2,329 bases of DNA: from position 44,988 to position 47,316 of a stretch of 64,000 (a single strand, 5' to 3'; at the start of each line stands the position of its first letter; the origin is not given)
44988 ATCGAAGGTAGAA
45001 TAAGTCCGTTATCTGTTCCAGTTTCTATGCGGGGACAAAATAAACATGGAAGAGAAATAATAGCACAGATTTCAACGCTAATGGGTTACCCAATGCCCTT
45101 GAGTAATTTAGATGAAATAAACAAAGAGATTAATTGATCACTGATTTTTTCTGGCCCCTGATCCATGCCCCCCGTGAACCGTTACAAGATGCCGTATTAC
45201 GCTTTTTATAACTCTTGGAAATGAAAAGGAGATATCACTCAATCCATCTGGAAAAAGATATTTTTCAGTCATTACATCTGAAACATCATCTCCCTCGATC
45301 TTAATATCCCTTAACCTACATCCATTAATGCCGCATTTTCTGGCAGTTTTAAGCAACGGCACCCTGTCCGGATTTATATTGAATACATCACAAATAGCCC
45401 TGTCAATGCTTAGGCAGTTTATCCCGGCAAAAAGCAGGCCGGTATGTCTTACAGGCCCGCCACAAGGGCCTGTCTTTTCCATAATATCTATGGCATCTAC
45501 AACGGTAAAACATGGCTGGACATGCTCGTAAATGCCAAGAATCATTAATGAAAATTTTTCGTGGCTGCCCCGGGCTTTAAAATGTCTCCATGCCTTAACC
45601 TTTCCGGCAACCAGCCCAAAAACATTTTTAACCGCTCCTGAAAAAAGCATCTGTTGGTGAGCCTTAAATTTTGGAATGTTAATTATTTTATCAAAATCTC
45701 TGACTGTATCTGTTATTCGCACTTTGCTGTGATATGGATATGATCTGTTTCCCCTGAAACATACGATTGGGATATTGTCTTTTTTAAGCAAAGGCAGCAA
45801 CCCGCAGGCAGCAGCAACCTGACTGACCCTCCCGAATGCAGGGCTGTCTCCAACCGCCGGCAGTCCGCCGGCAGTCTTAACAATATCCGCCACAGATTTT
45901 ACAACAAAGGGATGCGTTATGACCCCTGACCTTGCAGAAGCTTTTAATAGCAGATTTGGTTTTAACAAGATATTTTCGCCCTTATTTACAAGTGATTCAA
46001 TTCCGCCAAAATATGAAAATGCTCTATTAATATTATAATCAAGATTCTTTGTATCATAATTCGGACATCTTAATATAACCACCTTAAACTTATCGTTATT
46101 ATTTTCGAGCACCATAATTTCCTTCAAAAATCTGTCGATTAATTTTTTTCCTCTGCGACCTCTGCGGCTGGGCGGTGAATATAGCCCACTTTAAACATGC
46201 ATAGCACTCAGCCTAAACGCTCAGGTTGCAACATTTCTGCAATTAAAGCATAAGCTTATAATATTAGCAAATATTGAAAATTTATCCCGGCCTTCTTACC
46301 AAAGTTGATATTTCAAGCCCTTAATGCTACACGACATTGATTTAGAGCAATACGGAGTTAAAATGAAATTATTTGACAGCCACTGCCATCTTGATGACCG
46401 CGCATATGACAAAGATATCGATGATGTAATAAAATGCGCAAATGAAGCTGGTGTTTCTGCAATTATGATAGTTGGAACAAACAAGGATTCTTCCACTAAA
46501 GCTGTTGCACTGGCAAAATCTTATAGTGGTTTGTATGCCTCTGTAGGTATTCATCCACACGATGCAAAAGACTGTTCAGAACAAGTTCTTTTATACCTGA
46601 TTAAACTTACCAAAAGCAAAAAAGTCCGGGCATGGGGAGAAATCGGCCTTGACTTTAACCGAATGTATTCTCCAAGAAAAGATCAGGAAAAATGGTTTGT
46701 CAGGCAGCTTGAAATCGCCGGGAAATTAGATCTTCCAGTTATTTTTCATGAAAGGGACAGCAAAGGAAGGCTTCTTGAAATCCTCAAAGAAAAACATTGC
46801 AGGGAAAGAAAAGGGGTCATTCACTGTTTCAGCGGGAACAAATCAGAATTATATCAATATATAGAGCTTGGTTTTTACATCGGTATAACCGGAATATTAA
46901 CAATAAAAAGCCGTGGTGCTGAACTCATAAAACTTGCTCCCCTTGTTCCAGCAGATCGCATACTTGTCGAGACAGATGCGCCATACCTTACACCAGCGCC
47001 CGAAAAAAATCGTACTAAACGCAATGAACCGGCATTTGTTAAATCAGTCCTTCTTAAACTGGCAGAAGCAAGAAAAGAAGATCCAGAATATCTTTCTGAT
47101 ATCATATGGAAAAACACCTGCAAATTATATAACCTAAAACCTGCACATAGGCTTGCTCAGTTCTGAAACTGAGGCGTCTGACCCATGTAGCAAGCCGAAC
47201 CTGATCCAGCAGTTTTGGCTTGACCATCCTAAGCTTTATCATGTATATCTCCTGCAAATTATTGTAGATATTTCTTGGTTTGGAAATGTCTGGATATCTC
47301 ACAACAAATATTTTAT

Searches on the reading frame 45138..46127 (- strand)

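Call 11: search_protein_families(library=pfam, proteins=[window:45138-46127:-], max_evalue=0.001)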
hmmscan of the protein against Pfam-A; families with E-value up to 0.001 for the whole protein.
window:45138-46127:- (329 aa): 1 family
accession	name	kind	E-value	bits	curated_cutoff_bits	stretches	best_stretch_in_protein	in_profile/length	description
PF04015.17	DUF362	-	1.5e-44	152.9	24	1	53-247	1-200/200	Domain of unknown function (DUF362)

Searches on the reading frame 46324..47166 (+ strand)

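Call 11: search_protein_families(library=pfam, proteins=[window:46324-47166:+], max_evalue=0.001)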
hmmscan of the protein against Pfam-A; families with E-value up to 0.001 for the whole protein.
window:46324-47166:+ (280 aa): 1 family
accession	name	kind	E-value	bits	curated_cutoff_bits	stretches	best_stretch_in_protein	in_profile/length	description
PF01026.27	TatD_DNase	-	9.3e-78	261.5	27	1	17-270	1-253/253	TatD related DNase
